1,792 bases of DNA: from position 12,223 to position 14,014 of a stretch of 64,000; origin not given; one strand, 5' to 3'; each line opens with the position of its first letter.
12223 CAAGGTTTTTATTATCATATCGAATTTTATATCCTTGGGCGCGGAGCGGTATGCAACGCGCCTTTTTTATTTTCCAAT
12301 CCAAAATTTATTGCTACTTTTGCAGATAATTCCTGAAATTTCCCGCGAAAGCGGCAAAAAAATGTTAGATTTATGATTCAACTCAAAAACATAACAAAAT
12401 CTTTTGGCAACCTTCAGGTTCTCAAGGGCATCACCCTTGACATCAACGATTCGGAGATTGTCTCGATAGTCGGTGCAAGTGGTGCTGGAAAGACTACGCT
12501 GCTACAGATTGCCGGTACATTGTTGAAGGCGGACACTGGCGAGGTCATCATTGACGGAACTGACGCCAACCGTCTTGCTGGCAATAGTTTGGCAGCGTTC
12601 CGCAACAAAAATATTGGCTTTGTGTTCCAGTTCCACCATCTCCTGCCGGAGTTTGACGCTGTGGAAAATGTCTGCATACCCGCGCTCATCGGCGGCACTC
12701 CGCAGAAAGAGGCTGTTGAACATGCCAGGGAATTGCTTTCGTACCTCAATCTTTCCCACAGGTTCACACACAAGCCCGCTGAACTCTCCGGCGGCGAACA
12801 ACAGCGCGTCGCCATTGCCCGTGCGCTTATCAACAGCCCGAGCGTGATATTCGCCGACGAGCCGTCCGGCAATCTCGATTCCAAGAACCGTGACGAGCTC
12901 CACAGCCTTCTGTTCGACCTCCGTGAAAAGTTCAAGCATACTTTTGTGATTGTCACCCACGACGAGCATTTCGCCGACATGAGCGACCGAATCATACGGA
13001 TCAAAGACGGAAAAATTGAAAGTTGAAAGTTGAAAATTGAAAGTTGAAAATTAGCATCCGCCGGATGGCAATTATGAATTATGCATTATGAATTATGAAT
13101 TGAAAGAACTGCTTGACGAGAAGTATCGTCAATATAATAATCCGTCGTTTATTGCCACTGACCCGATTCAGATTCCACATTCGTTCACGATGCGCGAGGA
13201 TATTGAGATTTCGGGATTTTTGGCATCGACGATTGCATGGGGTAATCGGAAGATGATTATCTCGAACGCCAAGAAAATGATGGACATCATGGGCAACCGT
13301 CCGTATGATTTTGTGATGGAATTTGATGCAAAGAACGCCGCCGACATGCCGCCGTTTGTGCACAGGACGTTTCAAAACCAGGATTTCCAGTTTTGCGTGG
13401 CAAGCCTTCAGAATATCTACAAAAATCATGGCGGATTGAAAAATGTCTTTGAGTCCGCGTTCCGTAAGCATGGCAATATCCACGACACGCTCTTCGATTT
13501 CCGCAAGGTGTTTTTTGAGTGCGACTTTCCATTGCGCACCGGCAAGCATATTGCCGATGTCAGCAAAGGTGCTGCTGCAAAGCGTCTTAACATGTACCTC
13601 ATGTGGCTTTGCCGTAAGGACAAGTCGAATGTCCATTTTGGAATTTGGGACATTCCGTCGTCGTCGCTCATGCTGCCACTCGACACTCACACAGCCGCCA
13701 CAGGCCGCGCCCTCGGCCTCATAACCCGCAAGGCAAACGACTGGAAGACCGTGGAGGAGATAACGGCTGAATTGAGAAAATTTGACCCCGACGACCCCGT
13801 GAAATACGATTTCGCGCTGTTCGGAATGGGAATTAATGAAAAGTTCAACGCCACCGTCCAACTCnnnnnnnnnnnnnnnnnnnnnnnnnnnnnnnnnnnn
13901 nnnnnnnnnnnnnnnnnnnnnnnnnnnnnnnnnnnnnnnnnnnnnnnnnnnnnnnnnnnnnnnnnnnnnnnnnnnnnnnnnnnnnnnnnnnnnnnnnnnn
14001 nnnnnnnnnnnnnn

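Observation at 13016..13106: Composite heptamer-repeat element placed exactly on a gene start: (TTGAAAR)5 - palindrome - (MATTATG)4 - TTGAAAG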

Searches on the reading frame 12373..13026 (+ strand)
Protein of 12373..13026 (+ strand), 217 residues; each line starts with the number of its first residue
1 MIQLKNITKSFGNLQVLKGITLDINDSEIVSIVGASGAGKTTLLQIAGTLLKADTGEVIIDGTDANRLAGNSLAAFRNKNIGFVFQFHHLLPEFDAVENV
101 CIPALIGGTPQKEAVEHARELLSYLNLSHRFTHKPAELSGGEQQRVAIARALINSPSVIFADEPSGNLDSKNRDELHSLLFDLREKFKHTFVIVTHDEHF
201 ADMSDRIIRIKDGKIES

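Call 12: find_encoding_contigs(protein=window:12373-13026:+, flank=3000, max_places=10)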
Protein window:12373-13026:+ (217 aa): 4 contigs read that carry it; 1 place shown.
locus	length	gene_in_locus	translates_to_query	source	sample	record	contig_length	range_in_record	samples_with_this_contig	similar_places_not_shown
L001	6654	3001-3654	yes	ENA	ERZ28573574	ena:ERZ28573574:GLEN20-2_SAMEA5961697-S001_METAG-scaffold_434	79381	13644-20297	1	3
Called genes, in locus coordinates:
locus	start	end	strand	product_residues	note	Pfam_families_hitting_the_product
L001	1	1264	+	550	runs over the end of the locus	PF14587:Glyco_hydr_30_2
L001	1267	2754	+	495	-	PF14587:Glyco_hydr_30_2, PF17189:Glyco_hydro_30C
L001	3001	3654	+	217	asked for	PF02463:SMC_N (faint), PF00005:ABC_tran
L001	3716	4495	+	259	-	PF09674:DUF2400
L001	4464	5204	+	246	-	PF01596:Methyltransf_3 (weak), PF02353:CMAS (weak), PF05175:MTS, PF00398:RrnaAD (weak), PF01170:UPF0020 (weak), PF02475:TRM5-TYW2_MTfase, PF13847:Methyltransf_31, PF13649:Methyltransf_25, +4 more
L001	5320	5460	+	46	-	-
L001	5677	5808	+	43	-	-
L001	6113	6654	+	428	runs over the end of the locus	PF01053:Cys_Met_Meta_PP, PF00155:Aminotran_1_2, PF01041:DegT_DnrJ_EryC1 (weak), PF00266:Aminotran_5 (weak)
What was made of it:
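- On Phase-variable contingency locus: The other three contigs of the same strain were not displayed (call 12).
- Checked: The same start was called on the public contig (call 12).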

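Call 62: search_protein_families(library=pfam, proteins=[window:12373-13023:+], max_evalue=0.001)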
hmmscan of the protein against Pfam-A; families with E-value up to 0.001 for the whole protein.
window:12373-13023:+ (217 aa): 3 families
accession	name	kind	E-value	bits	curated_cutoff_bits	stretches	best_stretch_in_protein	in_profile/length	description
PF00005.33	ABC_tran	-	2.5e-32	112.8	25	1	17-165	1-136/137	ABC transporter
PF02463.25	SMC_N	-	2.9e-06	27.3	40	1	29-211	26-212/220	RecF/RecN/SMC N terminal domain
PF13191.12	AAA_16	-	0.0006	20.8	32.6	0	27-194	24-137/167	AAA ATPase domain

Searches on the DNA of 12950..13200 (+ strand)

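Call 11: search_rna_families(source=window, start=12950, end=13200, threshold=evalue, max_evalue=10)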
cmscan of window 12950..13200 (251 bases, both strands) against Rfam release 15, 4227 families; matches with E-value up to 10: 5.
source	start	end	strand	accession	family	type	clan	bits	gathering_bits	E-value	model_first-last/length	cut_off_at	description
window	13066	13157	+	RF01186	SNORD127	Gene; snRNA; snoRNA; CD-box;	-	17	45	3.8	1-86/86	no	Small nucleolar RNA SNORD127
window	13066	13157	+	RF01428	snoR128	Gene; snRNA; snoRNA; CD-box;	-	16.5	40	9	1-91/91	no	small nucleolar RNA snoR128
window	13087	13106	-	RF01338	CRISPR-DR25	Gene; CRISPR;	CL00014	14.2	36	5.3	1-25/25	no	CRISPR RNA direct repeat element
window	13029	13132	-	RF01934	bxd_6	Gene; lncRNA;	-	12.5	50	5.1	1-93/93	no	Bithoraxoid conserved region 6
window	12950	13021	+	RF01177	snR67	Gene; snRNA; snoRNA; CD-box;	CL00053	11.1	55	6.2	16-83/83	5'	Small nucleolar RNA snR67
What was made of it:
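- On Any curated RNA family (Rfam 15): Nothing meaningful was found at E<=10 around the element (call 11).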

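Call 55: search_dna_similar(query=window:13000-13125:+, collection=plasmids, mode=distant, max_evalue=0.001)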
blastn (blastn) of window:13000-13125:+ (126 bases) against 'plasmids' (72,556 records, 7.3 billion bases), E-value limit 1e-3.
No match.

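Call 56: search_dna_similar(query=window:13000-13125:+, collection=phages, mode=distant, max_evalue=0.001)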
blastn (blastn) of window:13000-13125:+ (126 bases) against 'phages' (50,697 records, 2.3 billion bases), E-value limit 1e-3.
Records with a match: 1; places in all: 1; records where one place covers at least 80% of the query: 0.
Best place of each record, by identity: 80-90% 1.
By first word of the organism name: Bacteriophage 1.
By host as written in the record: - 1.
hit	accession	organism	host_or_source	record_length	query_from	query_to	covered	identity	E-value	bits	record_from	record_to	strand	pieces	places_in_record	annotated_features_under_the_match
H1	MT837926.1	Bacteriophage sp.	human fecal samples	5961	71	108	30%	89.5%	6e-5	52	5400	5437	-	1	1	record has no annotation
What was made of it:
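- Tried and rejected: Against GenBank phages it gave one 38-nt match to an unannotated record (calls 55, 56).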

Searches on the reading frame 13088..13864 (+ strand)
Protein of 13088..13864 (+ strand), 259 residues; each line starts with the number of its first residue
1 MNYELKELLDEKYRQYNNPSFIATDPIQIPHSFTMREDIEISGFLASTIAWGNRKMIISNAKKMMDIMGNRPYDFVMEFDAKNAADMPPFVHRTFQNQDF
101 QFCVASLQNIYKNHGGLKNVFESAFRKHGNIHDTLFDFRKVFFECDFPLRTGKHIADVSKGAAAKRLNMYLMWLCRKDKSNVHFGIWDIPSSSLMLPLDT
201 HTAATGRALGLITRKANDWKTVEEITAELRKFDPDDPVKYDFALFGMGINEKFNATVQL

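Call 23: find_homologous_proteins(query=window:13088-13864:+, max_evalue=1e-40)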
Query window:13088-13864:+ (259 aa): 7993 proteins with E <= 1e-40 among 8000 candidates; the best 120 are listed.
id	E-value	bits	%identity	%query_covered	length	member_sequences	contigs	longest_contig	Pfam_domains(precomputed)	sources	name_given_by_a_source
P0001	1.5e-176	603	100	100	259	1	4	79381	PF09674.16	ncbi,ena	-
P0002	7.2e-145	499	83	98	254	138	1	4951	PF09674.16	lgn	-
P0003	1.6e-139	482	82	97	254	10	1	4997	PF09674.16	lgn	-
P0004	6.7e-138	476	82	97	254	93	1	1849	PF09674.16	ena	-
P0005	4.1e-136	471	79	97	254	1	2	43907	PF09674.16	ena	-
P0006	4.7e-134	464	79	97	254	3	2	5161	PF09674.16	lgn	-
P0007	1.4e-132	459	78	97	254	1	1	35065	PF09674.16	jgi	-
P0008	1.7e-132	459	78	95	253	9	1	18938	PF09674.16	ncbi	-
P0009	7.1e-131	453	76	97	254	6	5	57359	PF09674.16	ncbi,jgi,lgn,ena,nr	ncbi:MAG: TIGR02757 family protein [Bacteroidales bacterium]|jgi:uncharacterized protein (TIGR02757 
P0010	2.3e-130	452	77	96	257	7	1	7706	PF09674.16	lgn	-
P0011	1.0e-129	450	76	97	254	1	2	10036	PF09674.16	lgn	-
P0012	3.8e-128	444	75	97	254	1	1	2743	PF09674.16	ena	-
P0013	4.5e-128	444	76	97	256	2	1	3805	PF09674.16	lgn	-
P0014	4.1e-126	438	75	98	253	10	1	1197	PF09674.16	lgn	-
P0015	1.1e-124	433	73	97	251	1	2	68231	PF09674.16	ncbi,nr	ncbi:MAG: TIGR02757 family protein [Bacteroidales bacterium]|nr:TIGR02757 family protein [Bacteroida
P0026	2.7e-97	343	61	97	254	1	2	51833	PF09674.16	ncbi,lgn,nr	ncbi:MAG: TIGR02757 family protein [Bacteroidales bacterium]|nr:TIGR02757 family protein [Bacteroida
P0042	5.7e-95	336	60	96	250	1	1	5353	PF09674.16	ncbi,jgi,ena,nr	ncbi:MAG: TIGR02757 family protein [Bacteroidetes bacterium 4572_117]|nr:MAG: TIGR02757 family prote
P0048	2.7e-94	333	60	97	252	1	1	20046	PF09674.16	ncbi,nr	ncbi:MAG: TIGR02757 family protein [Bacteroidales bacterium]|nr:TIGR02757 family protein [Bacteroida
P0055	7.4e-94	332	59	96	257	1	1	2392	PF09674.16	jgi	jgi:uncharacterized protein (TIGR02757 family)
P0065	3.6e-93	330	59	96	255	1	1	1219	PF09674.16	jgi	jgi:uncharacterized protein (TIGR02757 family)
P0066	3.8e-93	330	60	96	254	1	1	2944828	PF09674.16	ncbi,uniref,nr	ncbi:TIGR02757 family protein [Flavobacterium dauae]|uniref:TIGR02757 family protein n=1 Tax=Flavoba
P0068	4.2e-93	330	57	95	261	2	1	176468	PF09674.16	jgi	jgi:uncharacterized protein (TIGR02757 family)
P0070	4.7e-93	329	59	97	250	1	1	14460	PF09674.16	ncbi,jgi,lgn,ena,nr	ncbi:MAG: TIGR02757 family protein [Bacteroidetes bacterium]|nr:MAG: TIGR02757 family protein [Bacte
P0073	7.3e-93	329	60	96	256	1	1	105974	PF09674.16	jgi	jgi:uncharacterized protein (TIGR02757 family)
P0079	1.5e-92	328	56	97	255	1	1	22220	PF09674.16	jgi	jgi:uncharacterized protein (TIGR02757 family)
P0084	2.8e-92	327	59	96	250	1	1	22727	PF09674.16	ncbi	ncbi:MAG: TIGR02757 family protein [Bacteroidota bacterium]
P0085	2.8e-92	327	60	97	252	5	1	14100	PF09674.16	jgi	jgi:uncharacterized protein (TIGR02757 family)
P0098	1.1e-91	325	58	96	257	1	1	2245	PF09674.16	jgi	jgi:uncharacterized protein (TIGR02757 family)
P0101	1.8e-91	324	58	97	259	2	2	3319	PF09674.16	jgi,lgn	jgi:uncharacterized protein (TIGR02757 family)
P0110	3.3e-91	323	57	97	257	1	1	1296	PF09674.16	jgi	jgi:uncharacterized protein (TIGR02757 family)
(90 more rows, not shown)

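Call 25: find_encoding_contigs(protein=P0005, flank=2000, max_places=3)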
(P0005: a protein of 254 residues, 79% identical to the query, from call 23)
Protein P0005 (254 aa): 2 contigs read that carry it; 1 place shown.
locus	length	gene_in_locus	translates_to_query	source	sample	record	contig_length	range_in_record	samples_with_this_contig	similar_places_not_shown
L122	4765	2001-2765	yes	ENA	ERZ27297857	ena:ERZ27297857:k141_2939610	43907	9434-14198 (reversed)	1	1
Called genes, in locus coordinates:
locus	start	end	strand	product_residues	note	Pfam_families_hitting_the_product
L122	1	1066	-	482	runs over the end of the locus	PF01554:MatE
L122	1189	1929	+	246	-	PF02463:SMC_N (faint), PF00005:ABC_tran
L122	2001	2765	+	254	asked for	PF09674:DUF2400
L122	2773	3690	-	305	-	PF04204:HTS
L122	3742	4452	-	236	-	PF09365:DUF2461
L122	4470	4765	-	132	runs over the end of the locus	PF00254:FKBP_C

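Call 26: find_encoding_contigs(protein=P0002, flank=2000, max_places=3)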
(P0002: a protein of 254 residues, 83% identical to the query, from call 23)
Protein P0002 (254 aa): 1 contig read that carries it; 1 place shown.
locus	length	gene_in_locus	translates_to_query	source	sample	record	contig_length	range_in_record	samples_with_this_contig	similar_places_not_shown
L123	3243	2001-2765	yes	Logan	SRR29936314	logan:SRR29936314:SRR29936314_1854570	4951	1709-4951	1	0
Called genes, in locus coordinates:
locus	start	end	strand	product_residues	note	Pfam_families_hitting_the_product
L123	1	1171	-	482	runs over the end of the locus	PF01554:MatE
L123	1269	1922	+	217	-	PF02463:SMC_N (faint), PF00005:ABC_tran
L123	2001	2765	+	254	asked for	PF09674:DUF2400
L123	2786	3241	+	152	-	?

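Call 27: find_encoding_contigs(protein=P0001, flank=2000, max_places=6)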
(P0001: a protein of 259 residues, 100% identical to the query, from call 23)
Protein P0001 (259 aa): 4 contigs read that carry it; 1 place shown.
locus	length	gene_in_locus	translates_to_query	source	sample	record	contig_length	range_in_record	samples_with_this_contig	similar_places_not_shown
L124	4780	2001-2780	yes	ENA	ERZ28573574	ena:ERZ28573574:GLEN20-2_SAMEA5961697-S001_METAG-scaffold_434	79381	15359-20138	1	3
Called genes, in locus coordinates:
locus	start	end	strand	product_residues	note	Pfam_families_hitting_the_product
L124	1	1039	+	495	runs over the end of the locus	PF14587:Glyco_hydr_30_2, PF17189:Glyco_hydro_30C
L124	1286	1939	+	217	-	PF02463:SMC_N (faint), PF00005:ABC_tran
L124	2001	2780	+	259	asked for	PF09674:DUF2400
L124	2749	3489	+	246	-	PF01596:Methyltransf_3 (weak), PF02353:CMAS (weak), PF05175:MTS, PF00398:RrnaAD (weak), PF01170:UPF0020 (weak), PF02475:TRM5-TYW2_MTfase, PF13847:Methyltransf_31, PF13649:Methyltransf_25, +4 more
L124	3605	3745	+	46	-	-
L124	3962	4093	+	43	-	-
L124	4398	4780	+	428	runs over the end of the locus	PF01053:Cys_Met_Meta_PP, PF00155:Aminotran_1_2, PF01041:DegT_DnrJ_EryC1 (weak), PF00266:Aminotran_5 (weak)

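Call 32: find_encoding_contigs(protein=P0003, flank=1500, max_places=2)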
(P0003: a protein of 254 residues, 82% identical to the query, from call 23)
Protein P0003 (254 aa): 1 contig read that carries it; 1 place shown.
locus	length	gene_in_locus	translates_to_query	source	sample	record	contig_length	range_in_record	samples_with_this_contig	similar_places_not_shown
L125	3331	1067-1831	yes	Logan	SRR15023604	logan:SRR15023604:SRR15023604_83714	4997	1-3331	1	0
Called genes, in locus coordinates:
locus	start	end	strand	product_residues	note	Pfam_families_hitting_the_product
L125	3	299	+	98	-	?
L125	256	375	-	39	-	-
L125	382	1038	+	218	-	PF02463:SMC_N (faint), PF00005:ABC_tran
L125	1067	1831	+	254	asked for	PF09674:DUF2400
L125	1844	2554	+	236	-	PF01596:Methyltransf_3, PF02353:CMAS (weak), PF01170:UPF0020 (weak), PF05175:MTS, PF06325:PrmA, PF03602:Cons_hypoth95, PF13847:Methyltransf_31, PF13649:Methyltransf_25, +4 more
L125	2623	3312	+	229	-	PF00293:NUDIX, PF19368:WHD_AraR, PF21906:WHD_NrtR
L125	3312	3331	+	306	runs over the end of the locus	PF00892:EamA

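Call 33: find_encoding_contigs(protein=P0009, flank=1500, max_places=3)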
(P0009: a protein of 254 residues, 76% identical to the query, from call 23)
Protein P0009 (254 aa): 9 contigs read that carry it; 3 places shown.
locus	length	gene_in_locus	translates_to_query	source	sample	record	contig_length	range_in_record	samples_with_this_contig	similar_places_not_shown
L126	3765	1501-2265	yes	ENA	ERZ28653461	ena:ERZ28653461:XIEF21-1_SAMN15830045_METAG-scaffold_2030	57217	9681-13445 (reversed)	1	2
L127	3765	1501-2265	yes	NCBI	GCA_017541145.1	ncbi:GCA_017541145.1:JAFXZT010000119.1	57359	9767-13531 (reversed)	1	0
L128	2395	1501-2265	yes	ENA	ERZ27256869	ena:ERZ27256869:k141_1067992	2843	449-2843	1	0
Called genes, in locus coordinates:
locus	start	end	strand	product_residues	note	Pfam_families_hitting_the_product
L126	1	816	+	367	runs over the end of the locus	PF05096:Glu_cyclase_2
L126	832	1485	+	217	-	PF00005:ABC_tran, PF02463:SMC_N (faint)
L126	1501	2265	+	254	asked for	PF09674:DUF2400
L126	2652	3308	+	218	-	PF05175:MTS, PF05971:Methyltransf_10, PF00398:RrnaAD, PF03602:Cons_hypoth95, PF06325:PrmA, PF07669:Eco57I, PF13847:Methyltransf_31, PF08242:Methyltransf_12, +8 more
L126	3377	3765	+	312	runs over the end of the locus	PF00892:EamA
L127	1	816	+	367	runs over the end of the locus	PF05096:Glu_cyclase_2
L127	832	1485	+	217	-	PF00005:ABC_tran, PF02463:SMC_N (faint)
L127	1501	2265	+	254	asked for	PF09674:DUF2400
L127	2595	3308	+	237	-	PF00398:RrnaAD, PF07669:Eco57I, PF05175:MTS, PF03602:Cons_hypoth95, PF05971:Methyltransf_10, PF06325:PrmA, PF13847:Methyltransf_31, PF08242:Methyltransf_12, +7 more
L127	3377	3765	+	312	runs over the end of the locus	PF00892:EamA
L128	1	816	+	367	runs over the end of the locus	PF05096:Glu_cyclase_2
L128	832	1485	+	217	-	PF00005:ABC_tran, PF02463:SMC_N (faint)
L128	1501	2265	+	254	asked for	PF09674:DUF2400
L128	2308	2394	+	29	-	?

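Call 34: find_encoding_contigs(protein=P0007, flank=1500, max_places=2)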
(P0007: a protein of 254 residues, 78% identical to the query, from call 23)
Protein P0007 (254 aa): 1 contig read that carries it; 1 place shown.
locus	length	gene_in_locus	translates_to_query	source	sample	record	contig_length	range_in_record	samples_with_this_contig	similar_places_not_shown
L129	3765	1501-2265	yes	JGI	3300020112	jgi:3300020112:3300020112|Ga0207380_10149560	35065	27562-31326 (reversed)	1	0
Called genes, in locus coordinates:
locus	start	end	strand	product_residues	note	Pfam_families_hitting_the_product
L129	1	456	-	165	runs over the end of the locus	PF24838:8xMP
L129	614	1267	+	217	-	PF02463:SMC_N (weak), PF00005:ABC_tran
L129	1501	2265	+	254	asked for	PF09674:DUF2400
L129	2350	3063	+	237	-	PF01596:Methyltransf_3, PF13489:Methyltransf_23 (weak), PF05175:MTS, PF05971:Methyltransf_10, PF03602:Cons_hypoth95 (weak), PF06325:PrmA (weak), PF13649:Methyltransf_25, PF13847:Methyltransf_31, +2 more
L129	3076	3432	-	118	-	-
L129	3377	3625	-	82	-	-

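Call 49: list_cluster_members(proteins=[P0001, P0005])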
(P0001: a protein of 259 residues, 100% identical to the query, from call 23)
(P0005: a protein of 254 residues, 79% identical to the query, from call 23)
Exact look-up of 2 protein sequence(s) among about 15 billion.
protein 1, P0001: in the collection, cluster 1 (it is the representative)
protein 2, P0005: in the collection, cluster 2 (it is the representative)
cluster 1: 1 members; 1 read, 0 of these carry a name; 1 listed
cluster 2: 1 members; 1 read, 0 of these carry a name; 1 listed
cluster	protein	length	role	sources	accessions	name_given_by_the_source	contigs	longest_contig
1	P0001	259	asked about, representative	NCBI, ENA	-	-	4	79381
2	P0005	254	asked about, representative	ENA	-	-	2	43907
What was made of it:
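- Tried and rejected: The organism could not be named from cluster members, which carry no names (call 49).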

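Call 62: search_protein_families(library=pfam, proteins=[window:13088-13864:+], max_evalue=0.001)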
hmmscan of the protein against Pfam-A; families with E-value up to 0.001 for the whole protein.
window:13088-13864:+ (259 aa): 1 family
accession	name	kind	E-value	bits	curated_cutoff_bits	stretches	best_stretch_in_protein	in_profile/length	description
PF09674.15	DUF2400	-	1.3e-76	258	25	1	25-249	1-224/225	Protein of unknown function (DUF2400)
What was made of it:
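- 13088..13867 (+): DUF2400/TIGR02757 gene. Its first five codons (MNYEL) are encoded by the array. Pfam DUF2400 E=1.3e-76 (call 62).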
